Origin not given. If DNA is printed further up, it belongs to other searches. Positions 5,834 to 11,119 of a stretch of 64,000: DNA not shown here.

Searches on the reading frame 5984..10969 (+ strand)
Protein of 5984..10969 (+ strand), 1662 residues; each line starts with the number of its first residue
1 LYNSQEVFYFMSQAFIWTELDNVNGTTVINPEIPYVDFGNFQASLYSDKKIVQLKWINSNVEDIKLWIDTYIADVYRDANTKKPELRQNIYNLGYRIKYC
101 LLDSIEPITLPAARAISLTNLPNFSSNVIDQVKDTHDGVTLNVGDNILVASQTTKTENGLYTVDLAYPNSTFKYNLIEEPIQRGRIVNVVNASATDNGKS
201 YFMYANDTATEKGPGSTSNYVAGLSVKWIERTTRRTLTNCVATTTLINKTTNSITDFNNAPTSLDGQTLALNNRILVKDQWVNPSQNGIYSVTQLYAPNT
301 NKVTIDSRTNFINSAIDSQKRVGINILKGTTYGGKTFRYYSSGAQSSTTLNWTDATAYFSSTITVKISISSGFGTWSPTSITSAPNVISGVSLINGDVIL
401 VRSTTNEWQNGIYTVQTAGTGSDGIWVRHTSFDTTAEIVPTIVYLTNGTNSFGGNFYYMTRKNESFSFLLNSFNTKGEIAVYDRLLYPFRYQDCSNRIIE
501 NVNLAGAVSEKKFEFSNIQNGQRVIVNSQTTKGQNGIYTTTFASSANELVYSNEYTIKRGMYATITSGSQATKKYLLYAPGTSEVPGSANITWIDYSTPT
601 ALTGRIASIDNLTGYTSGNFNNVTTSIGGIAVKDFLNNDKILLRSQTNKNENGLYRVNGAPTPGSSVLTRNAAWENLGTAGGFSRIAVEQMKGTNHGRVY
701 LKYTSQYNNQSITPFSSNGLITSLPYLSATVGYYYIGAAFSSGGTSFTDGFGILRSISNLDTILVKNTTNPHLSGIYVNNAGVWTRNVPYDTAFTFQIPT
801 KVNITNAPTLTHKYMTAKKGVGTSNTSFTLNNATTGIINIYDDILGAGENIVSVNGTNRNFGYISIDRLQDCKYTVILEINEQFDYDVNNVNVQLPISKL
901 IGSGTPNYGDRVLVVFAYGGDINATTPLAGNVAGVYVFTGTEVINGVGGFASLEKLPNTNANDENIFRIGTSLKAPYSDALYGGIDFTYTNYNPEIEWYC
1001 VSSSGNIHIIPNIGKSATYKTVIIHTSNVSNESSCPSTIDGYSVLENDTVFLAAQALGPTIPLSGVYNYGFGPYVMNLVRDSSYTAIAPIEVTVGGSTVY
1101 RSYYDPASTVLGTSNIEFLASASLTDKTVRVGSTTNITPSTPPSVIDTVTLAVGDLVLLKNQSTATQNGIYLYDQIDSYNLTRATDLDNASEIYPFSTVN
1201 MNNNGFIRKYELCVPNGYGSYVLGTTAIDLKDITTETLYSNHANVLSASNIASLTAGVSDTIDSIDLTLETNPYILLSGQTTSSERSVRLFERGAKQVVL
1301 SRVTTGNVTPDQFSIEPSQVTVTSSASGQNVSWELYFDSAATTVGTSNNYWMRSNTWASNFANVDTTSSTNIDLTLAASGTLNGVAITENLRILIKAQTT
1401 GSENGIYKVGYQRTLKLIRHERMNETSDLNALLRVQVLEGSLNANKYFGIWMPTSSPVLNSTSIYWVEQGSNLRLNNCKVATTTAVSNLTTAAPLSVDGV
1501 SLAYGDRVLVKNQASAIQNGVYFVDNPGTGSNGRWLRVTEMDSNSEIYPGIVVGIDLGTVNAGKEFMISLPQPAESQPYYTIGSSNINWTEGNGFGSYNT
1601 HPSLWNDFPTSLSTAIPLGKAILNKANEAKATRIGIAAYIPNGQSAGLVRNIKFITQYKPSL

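Call 12: search_protein_families(library=phrogs, proteins=[window:5984-10969:+], max_evalue=0.001)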
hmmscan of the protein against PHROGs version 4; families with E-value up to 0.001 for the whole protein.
window:5984-10969:+ (1662 aa): 10 families
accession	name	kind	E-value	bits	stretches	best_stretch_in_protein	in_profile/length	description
phrog_2647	-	head and packaging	1.6e-63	215.8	5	1096-1234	96-224/336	head decoration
phrog_24595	-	head and packaging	8.9e-54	184.1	5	1470-1570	39-131/325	virion structural protein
phrog_17264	-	unknown function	2.1e-49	168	5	1480-1568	3-82/147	-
phrog_30390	-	unknown function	1.4e-46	160.3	6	1493-1567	545-620/766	-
phrog_27782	-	unknown function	2.3e-45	156.4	3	1479-1570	170-253/644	-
phrog_16867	-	unknown function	1.1e-34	121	2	1478-1565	78-156/631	-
phrog_11518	-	tail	3.4e-34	119.2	2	1480-1563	171-245/812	tail fiber protein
phrog_14570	-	unknown function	3.5e-31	109.5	2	1478-1562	172-248/540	-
phrog_2824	-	head and packaging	9.5e-13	48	2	1477-1563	935-1013/1151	virion structural protein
phrog_14824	-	unknown function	2.8e-10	40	0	1501-1574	46-109/719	-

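Call 13: search_protein_families(library=pfam, proteins=[window:5984-10969:+], max_evalue=0.01)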
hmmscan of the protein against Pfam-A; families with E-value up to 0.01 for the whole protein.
window:5984-10969:+ (1662 aa): 0 families
